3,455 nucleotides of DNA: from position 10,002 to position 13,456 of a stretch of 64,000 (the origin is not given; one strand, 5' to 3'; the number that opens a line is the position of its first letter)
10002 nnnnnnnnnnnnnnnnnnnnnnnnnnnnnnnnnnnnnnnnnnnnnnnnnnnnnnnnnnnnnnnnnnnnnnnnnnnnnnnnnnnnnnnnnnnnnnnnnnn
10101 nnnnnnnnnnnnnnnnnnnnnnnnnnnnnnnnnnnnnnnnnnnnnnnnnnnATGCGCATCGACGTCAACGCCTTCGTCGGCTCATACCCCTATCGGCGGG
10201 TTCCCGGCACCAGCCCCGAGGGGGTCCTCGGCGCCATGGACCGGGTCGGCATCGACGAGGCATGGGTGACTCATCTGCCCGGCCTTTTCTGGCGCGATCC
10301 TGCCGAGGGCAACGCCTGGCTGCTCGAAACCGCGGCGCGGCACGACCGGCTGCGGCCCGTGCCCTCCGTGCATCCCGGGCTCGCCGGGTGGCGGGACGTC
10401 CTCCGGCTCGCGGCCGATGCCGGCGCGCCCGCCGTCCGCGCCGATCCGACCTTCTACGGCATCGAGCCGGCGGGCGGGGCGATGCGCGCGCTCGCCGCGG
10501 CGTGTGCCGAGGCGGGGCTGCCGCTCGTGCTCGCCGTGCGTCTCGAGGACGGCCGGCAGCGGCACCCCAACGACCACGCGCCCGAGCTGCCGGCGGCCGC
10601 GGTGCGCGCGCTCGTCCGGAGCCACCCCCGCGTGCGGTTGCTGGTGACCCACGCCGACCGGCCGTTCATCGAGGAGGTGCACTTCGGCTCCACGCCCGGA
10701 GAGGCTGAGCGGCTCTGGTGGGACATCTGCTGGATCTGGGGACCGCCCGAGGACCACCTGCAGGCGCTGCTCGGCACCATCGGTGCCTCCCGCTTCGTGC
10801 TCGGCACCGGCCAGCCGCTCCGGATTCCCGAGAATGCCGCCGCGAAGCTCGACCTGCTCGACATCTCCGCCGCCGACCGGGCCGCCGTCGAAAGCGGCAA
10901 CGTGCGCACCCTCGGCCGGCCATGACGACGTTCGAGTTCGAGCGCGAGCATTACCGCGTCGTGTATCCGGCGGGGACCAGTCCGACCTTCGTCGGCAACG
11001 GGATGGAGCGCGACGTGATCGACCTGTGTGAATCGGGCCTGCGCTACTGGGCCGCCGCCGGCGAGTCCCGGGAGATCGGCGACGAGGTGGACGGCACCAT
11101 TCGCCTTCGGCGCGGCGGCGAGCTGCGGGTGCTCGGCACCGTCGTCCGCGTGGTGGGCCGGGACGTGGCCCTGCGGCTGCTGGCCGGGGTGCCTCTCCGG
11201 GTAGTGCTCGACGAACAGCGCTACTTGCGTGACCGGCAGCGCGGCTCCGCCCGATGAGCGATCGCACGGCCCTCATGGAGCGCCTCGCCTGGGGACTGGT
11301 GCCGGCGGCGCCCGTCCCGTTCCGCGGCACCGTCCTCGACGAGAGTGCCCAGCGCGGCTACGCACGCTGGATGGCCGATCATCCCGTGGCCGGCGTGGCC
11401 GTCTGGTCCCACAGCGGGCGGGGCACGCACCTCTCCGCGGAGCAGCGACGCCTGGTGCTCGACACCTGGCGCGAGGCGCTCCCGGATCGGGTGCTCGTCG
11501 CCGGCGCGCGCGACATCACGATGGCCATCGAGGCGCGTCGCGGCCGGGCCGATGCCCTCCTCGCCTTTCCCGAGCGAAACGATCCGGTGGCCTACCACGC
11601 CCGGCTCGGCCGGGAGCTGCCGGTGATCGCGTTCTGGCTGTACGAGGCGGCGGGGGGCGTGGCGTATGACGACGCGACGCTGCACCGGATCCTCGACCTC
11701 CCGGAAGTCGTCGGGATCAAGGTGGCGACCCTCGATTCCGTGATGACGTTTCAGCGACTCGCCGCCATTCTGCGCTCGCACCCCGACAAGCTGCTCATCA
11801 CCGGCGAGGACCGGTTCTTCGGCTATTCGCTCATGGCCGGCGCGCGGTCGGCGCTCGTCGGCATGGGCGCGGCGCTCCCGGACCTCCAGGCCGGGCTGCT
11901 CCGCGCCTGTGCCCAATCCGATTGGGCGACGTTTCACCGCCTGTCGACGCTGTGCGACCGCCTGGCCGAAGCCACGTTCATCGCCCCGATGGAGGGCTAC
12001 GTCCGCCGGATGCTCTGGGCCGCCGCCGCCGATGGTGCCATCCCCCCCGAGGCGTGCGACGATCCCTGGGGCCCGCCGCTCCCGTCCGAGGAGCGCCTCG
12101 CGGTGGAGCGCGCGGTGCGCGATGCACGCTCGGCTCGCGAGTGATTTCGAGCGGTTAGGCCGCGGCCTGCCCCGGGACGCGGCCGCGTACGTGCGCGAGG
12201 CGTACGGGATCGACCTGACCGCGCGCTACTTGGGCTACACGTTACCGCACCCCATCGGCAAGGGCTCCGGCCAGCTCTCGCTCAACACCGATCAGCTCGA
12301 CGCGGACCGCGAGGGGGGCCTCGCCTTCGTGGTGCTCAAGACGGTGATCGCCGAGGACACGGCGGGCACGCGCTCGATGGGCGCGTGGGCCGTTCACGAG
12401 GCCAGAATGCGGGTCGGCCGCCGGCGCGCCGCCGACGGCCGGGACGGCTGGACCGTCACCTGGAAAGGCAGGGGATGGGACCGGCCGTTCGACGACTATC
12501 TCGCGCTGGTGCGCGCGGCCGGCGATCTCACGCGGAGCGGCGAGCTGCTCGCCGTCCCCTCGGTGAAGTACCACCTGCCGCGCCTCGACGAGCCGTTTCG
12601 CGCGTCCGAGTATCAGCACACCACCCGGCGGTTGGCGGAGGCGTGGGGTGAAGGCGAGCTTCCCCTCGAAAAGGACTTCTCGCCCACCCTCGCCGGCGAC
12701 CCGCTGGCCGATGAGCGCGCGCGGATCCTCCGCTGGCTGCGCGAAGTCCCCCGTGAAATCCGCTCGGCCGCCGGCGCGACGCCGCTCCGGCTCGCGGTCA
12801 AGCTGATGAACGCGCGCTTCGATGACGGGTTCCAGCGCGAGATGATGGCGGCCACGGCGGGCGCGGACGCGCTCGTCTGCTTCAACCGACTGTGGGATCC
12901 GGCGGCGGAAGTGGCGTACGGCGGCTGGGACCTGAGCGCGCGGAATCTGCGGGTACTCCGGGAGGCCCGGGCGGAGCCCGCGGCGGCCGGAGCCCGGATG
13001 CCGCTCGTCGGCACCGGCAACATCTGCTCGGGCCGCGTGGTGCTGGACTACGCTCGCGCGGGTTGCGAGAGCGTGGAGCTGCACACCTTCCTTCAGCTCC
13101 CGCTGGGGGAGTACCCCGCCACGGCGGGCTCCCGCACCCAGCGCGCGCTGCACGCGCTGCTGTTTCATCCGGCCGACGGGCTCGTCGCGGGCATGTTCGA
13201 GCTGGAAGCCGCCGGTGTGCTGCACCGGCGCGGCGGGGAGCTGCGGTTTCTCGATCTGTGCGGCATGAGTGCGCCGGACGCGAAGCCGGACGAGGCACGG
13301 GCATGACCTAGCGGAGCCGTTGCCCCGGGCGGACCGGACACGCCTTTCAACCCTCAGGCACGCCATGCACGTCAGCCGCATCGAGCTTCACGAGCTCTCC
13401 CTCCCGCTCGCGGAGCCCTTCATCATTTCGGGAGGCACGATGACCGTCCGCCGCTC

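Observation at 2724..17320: Thirteen-gene, tightly coupled operon combining an Opp-type binding protein with sugar-type and amino-acid-type enzymes; I cannot assign it to any named pathway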

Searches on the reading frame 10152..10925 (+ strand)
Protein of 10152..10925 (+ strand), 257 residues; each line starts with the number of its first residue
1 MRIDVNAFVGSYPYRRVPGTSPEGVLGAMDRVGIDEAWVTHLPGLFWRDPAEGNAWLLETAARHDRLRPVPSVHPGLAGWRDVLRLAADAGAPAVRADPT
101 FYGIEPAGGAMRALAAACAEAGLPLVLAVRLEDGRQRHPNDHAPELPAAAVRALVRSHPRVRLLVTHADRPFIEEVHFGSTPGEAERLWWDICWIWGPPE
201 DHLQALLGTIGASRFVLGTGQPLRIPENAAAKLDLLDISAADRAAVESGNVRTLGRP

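Call 6: search_protein_families(library=pfam, proteins=[window:10152-10925:+], max_evalue=0.01)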
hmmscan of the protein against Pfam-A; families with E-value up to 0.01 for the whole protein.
window:10152-10925:+ (257 aa): 0 families

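Call 8: search_protein_families(library=ncbifam, proteins=[window:10152-10925:+], max_evalue=0.01)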
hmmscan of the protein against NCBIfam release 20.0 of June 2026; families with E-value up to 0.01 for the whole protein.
window:10152-10925:+ (257 aa): 0 families

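Call 26: search_solved_structures(query=window:10152-10925:+, max_evalue=0.1)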
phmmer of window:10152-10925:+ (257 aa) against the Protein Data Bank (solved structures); distinct sequences matched with E-value up to 0.1: 0.

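Call 70: search_protein_families(library=pfam, proteins=[window:10152-10925:+], max_evalue=5)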
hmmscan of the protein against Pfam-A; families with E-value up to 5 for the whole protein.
window:10152-10925:+ (257 aa): 0 families

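Call 73: search_dna_similar(query=window:10152-10925:+, collection=plasmids, mode=protein, max_evalue=0.001, max_rows=15)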
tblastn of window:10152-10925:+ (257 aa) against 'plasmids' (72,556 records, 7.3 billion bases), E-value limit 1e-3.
Records with a match: 5; places in all: 8; records where one place covers at least 80% of the query: 2.
Best place of each record, by identity: <60% 5.
By first word of the organism name: Halomontanus 1; Natronosalvus 1; Natrononativus 1; Haloprofundus 1; Halosolutus 1.
By predicted mobility (MOB-suite, as given by PLSDB): non-mobilizable 5.
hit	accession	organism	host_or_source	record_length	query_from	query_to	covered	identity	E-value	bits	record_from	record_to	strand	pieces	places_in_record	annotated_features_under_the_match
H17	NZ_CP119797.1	Halomontanus rarus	cell culture,sediment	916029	3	254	98%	27.7%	3e-11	70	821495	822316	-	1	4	amidohydrolase family protein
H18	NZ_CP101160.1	Natronosalvus amylolyticus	cell culture,sediment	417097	3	254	98%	25.8%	5e-7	58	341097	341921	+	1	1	amidohydrolase family protein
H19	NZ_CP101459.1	Natrononativus amylolyticus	cell culture,sediment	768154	3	139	53%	34.5%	2e-7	59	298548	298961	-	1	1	amidohydrolase family protein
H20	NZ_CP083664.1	Haloprofundus salinisoli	cell culture,saline soil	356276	3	139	53%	30.9%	3e-4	49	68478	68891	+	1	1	amidohydrolase family protein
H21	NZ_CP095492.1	Halosolutus gelatinilyticus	cell culture,saline soil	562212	3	82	31%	38.3%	1e-6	57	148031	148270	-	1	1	amidohydrolase family protein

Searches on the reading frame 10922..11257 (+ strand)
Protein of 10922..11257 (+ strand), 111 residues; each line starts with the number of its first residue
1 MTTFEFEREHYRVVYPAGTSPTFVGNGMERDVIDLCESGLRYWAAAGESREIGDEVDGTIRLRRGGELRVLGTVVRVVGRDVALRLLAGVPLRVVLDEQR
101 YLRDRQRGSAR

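Call 6: search_protein_families(library=pfam, proteins=[window:10922-11257:+], max_evalue=0.01)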
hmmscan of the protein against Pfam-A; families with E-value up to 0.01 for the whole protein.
window:10922-11257:+ (111 aa): 1 family
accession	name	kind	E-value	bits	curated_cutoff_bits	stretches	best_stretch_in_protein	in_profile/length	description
PF07238.19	PilZ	-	5.1e-05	24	22.5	1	8-85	3-84/102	PilZ domain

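Call 8: search_protein_families(library=ncbifam, proteins=[window:10922-11257:+], max_evalue=0.01)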
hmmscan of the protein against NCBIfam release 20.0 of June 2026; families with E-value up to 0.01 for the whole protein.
window:10922-11257:+ (111 aa): 0 families

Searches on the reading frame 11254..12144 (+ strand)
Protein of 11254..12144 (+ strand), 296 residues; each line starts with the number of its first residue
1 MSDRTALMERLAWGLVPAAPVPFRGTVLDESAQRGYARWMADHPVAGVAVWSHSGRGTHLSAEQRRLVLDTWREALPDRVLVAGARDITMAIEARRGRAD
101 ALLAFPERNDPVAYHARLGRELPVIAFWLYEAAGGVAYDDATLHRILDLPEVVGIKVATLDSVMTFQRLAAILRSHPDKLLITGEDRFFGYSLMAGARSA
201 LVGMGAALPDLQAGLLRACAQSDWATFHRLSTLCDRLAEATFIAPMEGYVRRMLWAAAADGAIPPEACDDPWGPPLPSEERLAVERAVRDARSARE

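Call 6: search_protein_families(library=pfam, proteins=[window:11254-12144:+], max_evalue=0.01)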
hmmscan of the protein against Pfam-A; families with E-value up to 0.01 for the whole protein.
window:11254-12144:+ (296 aa): 1 family
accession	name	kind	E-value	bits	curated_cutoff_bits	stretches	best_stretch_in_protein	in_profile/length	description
PF00701.28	DHDPS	-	4.2e-07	29.4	22.1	1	135-289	140-287/289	Dihydrodipicolinate synthetase family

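Call 8: search_protein_families(library=ncbifam, proteins=[window:11254-12144:+], max_evalue=0.01)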
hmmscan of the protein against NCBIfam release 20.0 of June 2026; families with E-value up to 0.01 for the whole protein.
window:11254-12144:+ (296 aa): 3 families
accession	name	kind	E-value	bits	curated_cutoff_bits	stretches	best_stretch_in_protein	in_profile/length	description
NF003164.0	PRK04147.1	equivalog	0.00046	19.6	281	0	135-236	143-240/294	N-acetylneuraminate lyase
TIGR00683.1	nanA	equivalog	0.0016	17.8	382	0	135-240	140-241/293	N-acetylneuraminate lyase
TIGR02313.1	HpaI-NOT-DapA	exception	0.0052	15.6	396.7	0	14-224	3-227/294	2,4-dihydroxyhept-2-ene-1,7-dioic acid aldolase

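Call 27: search_solved_structures(query=window:11254-12144:+, max_evalue=0.01)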
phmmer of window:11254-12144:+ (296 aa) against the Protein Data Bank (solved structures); distinct sequences matched with E-value up to 0.01: 33.
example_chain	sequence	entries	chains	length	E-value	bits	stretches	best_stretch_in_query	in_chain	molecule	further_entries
4xky_A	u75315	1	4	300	9.7e-08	34.7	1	87-240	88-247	Dihydrodipicolinate synthase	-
2rfg_A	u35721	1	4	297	1.3e-07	34.3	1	18-248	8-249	Dihydrodipicolinate synthase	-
3lci_A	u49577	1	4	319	3.5e-07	32.9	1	14-274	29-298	N-acetylneuraminate lyase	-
4uui_A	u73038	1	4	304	3.5e-07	32.9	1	16-274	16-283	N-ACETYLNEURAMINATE LYASE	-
3lcw_A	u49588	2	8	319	3.6e-07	32.8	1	14-274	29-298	N-acetylneuraminate lyase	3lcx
3lcl_A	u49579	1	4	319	4.7e-07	32.5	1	14-274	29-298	N-acetylneuraminate lyase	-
3lcg_A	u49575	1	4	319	5.1e-07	32.4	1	14-274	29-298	N-acetylneuraminate lyase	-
3lbc_A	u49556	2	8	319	5.3e-07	32.3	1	14-274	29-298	N-acetylneuraminate lyase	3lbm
3lcf_A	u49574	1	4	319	5.4e-07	32.3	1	14-274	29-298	N-acetylneuraminate lyase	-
1hl2_A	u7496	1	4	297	5.9e-07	32.1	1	16-274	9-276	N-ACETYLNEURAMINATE LYASE SUBUNIT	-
2wnq_A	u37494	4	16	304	6.6e-07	32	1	16-274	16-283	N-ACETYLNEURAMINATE LYASE | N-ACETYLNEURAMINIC ACID LYASE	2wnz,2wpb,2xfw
2wo5_A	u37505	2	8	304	6.6e-07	32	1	16-274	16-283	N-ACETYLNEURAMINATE LYASE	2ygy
2wkj_A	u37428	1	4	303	6.6e-07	32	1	16-274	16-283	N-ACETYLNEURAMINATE LYASE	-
2wnn_A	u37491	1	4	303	6.6e-07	32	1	16-274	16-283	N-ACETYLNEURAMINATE LYASE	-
3lch_A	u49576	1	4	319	6.9e-07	31.9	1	14-274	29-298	N-acetylneuraminate lyase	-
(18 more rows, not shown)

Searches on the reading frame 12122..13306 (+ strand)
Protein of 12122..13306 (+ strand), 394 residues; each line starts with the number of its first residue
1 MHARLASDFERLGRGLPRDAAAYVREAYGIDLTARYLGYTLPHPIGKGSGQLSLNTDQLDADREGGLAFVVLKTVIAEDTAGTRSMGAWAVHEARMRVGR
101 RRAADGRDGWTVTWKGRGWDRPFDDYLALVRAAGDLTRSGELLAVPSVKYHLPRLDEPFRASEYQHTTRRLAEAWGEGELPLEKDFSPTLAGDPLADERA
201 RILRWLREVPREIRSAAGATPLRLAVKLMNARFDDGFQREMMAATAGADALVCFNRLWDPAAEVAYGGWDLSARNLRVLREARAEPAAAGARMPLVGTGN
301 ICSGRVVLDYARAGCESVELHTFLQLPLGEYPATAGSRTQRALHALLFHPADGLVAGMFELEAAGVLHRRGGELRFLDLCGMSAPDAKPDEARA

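Call 6: search_protein_families(library=pfam, proteins=[window:12122-13306:+], max_evalue=0.01)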
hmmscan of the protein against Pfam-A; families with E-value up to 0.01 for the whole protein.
window:12122-13306:+ (394 aa): 0 families

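Call 8: search_protein_families(library=ncbifam, proteins=[window:12122-13306:+], max_evalue=0.01)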
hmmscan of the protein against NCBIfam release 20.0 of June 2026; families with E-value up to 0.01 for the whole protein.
window:12122-13306:+ (394 aa): 1 family
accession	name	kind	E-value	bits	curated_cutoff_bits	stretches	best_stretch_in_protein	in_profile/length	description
NF005741.0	PRK07565.1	subfamily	1.5e-05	24.3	303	1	30-87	2-59/335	dihydroorotate dehydrogenase-like protein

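Call 14: search_solved_structures(query=window:12122-13306:+, max_evalue=0.1)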
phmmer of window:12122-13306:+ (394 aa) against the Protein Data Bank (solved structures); distinct sequences matched with E-value up to 0.1: 23.
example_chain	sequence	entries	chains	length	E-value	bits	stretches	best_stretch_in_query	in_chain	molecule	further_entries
4oqv_A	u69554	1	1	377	0.0008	21.8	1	271-355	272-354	Dihydroorotate dehydrogenase (quinone), mitochondrial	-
6cjf_A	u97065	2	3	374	0.0009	21.6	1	271-353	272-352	Dihydroorotate dehydrogenase (quinone), mitochondrial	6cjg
4igh_A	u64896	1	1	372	0.00093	21.6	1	271-354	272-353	Dihydroorotate dehydrogenase (quinone), mitochondrial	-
5mvd_A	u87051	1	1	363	0.0011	21.4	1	271-353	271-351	Dihydroorotate dehydrogenase (quinone), mitochondrial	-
2wv8_A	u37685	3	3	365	0.0011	21.3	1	271-353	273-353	DIHYDROOROTATE DEHYDROGENASE, MITOCHONDRIAL | Dihydroorotate dehydrogenase (quinone), mitochondrial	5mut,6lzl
6j3b_A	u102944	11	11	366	0.0011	21.3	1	271-353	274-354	Dihydroorotate dehydrogenase (quinone), mitochondrial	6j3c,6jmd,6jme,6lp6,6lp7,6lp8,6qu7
8k4f_A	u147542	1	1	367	0.0011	21.3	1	271-353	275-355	Dihydroorotate dehydrogenase (quinone), mitochondrial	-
1d3g_A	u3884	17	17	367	0.0011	21.3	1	271-353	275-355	DIHYDROOROTATE DEHYDROGENASE | Dihydroorotate dehydrogenase, mitochondrial | DIHYDROOROTATE DEHYDROGENASE (QUINONE), MITOCHONDRIAL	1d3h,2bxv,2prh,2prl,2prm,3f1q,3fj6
9bkn_A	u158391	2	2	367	0.0011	21.3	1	271-353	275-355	Dihydroorotate dehydrogenase (quinone), mitochondrial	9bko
9i2y_A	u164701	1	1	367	0.0011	21.3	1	271-353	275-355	Dihydroorotate dehydrogenase (quinone), mitochondrial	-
5k9c_A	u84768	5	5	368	0.0011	21.3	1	271-353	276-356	Dihydroorotate dehydrogenase (quinone), mitochondrial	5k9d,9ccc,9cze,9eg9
6vnd_A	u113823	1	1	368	0.0011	21.3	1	271-353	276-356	Dihydroorotate dehydrogenase (quinone), mitochondrial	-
6oc0_A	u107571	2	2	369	0.0011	21.3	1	271-353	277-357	Dihydroorotate dehydrogenase (quinone), mitochondrial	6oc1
7k2u_A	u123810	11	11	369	0.0011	21.3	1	271-353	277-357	Dihydroorotate dehydrogenase (quinone), mitochondrial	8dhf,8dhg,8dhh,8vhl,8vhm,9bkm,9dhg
8yhr_A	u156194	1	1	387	0.0013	21.1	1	271-353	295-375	Dihydroorotate dehydrogenase (quinone), mitochondrial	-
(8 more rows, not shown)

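Call 24: search_dna_similar(query=window:12122-13306:+, collection=plasmids, mode=protein, max_evalue=0.00001, max_rows=15)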
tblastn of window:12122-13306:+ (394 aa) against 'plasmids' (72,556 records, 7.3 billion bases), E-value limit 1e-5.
No match.

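Call 61: find_homologous_proteins(query=window:12122-13306:+, max_evalue=0.00001)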
Query window:12122-13306:+ (394 aa): 4055 proteins with E <= 0.00001 among 8000 candidates; the best 120 are listed.
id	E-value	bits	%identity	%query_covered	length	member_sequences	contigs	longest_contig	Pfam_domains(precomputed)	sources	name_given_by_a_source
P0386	2.5e-255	865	98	100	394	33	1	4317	-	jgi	jgi:hypothetical protein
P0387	1.8e-243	826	94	100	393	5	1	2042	-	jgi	jgi:hypothetical protein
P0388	3.0e-214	730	85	96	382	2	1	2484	-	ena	-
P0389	4.7e-213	726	83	98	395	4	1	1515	-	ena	-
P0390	3.0e-211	720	85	96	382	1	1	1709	-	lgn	-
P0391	1.4e-210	717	84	97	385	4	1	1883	-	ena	-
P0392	1.5e-210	717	84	97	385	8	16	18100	-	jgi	jgi:hypothetical protein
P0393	1.8e-210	717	82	98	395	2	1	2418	-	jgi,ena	-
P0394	9.0e-209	711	83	97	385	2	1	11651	-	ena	-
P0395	1.8e-208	710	83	97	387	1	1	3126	-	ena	-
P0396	2.8e-208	710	83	97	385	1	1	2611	-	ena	-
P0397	3.9e-208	709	83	97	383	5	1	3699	-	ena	-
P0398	5.8e-208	709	83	96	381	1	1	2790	-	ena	-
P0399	1.1e-207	708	84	97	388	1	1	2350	-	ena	-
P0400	3.3e-207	706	83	97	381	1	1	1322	-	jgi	jgi:hypothetical protein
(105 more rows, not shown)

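Call 68: predict_structure(alignment_id=A2)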
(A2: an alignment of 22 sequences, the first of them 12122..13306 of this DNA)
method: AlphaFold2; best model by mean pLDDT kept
length: 394 residues; sequences in the alignment: 22
mean_pLDDT: 64.0   pTM: 0.70
mean pLDDT of the five models: 64.0, 57.4, 56.2, 49.7, 48.1
residues with pLDDT >= 90: 27; 70-90: 122; 50-70: 165; < 50: 80
segments of 3 or more residues with pLDDT < 50: 1-14, 26-30, 267-269, 326-331, 349-394
pLDDT, mean of each block of 10 residues (from residue 1): 38 50 50 70 67 72 80 67 57 54 57 56 84 91 84 71 84 93 74 61 84 90 82 71 78 59 52 67 63 63 61 66 49 58 59 44 40 31 32 31
secondary structure, 60 per line:
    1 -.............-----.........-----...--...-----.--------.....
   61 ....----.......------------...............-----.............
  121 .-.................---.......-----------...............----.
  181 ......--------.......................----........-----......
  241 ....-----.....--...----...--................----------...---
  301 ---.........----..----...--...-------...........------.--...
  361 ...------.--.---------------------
elements in order: H2-14 H20-28 E34-36 E39-41 H56-64 E69-75 E88-102 E108-121 H123-139 E143-149 H161-175 E180-186 H195-217 E222-229 H235-244 E250-254 E257-259 E264-266 H269-284 E295-297 H304-312 H338-347 H358-363

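Call 70: search_protein_families(library=pfam, proteins=[window:12122-13306:+], max_evalue=5)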
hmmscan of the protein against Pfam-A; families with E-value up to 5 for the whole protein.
window:12122-13306:+ (394 aa): 1 family
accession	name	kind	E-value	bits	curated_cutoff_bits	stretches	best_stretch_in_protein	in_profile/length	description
PF01180.27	DHO_dh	-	0.064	12.9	27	1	288-324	236-272/291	Dihydroorotate dehydrogenase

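Call 71: fold_search(model_id=the predicted structure, library=pdb)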
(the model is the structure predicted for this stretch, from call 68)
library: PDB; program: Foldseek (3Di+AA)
matches with E <= 10: 1424; with E <= 0.001: 163
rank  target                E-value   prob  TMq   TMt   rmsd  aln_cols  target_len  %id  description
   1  3zws                  2.5e-12  1.00  0.52  0.57   8.8       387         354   22  Structure of Human Dihydroorotate Dehydrogenase with a Bound Inhibitor (released 2012-06-27)
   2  8f5w_D                3.0e-12  1.00  0.52  0.23   5.7       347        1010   16  Dihydropyrimidine Dehydrogenase (DPD) C671S Mutant Soaked with Dihydrothymine and NADPH Quasi-Anaerobically (released 2023-02-01)
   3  7m31_C                3.6e-12  1.00  0.53  0.23   6.3       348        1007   17  Dihydropyrimidine Dehydrogenase (DPD) C671S Mutant Soaked with Thymine and NADPH Anaerobically (released 2021-06-09)
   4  1h7w_B                3.8e-12  1.00  0.52  0.22   8.0       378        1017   16  Dihydropyrimidine dehydrogenase (DPD) from pig (released 2001-02-23)
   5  8f61_A                3.8e-12  1.00  0.50  0.22   8.4       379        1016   16  Dihydropyrimidine Dehydrogenase (DPD) C671S Mutant Soaked with Dihydrothymine Quasi-Anaerobically (released 2023-02-01)
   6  8f5w_C                4.8e-12  1.00  0.53  0.23   7.8       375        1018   16  Dihydropyrimidine Dehydrogenase (DPD) C671S Mutant Soaked with Dihydrothymine and NADPH Quasi-Anaerobically (released 2023-02-01)
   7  7lju_B                5.1e-12  1.00  0.53  0.23   6.0       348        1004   16  Porcine Dihydropyrimidine Dehydrogenase (DPD) crosslinked with 5-Ethynyluracil (5EU) (released 2021-04-07)
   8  1h7x_A                5.4e-12  1.00  0.51  0.22   8.2       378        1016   15  Dihydropyrimidine dehydrogenase (DPD) from pig, ternary complex of a mutant enzyme (C671A), NADPH and 5-fluorouracil (released 2001-02-23)
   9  3zwt                  5.7e-12  1.00  0.53  0.58   8.8       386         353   20  Structure of Human Dihydroorotate Dehydrogenase with a Bound Inhibitor (released 2012-06-27)
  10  7m32_C                6.4e-12  1.00  0.53  0.23   6.1       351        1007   16  Dihydropyrimidine Dehydrogenase (DPD) C671A Mutant Soaked with Uracil and NADPH Anaerobically (released 2021-06-09)
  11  7m32_A                7.2e-12  1.00  0.53  0.23   5.7       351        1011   16  Dihydropyrimidine Dehydrogenase (DPD) C671A Mutant Soaked with Uracil and NADPH Anaerobically (released 2021-06-09)
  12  7ljt_B                7.7e-12  1.00  0.53  0.23   8.0       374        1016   16  Porcine Dihydropyrimidine Dehydrogenase (DPD) soaked with 5-Ethynyluracil (5EU), NADPH - 20 minutes (released 2021-04-07)
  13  8f61_B                8.1e-12  1.00  0.52  0.23   8.0       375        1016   16  Dihydropyrimidine Dehydrogenase (DPD) C671S Mutant Soaked with Dihydrothymine Quasi-Anaerobically (released 2023-02-01)
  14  7m31_A                9.1e-12  1.00  0.54  0.23   6.0       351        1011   17  Dihydropyrimidine Dehydrogenase (DPD) C671S Mutant Soaked with Thymine and NADPH Anaerobically (released 2021-06-09)
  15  7ljt_C                9.1e-12  1.00  0.53  0.23   7.8       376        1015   16  Porcine Dihydropyrimidine Dehydrogenase (DPD) soaked with 5-Ethynyluracil (5EU), NADPH - 20 minutes (released 2021-04-07)
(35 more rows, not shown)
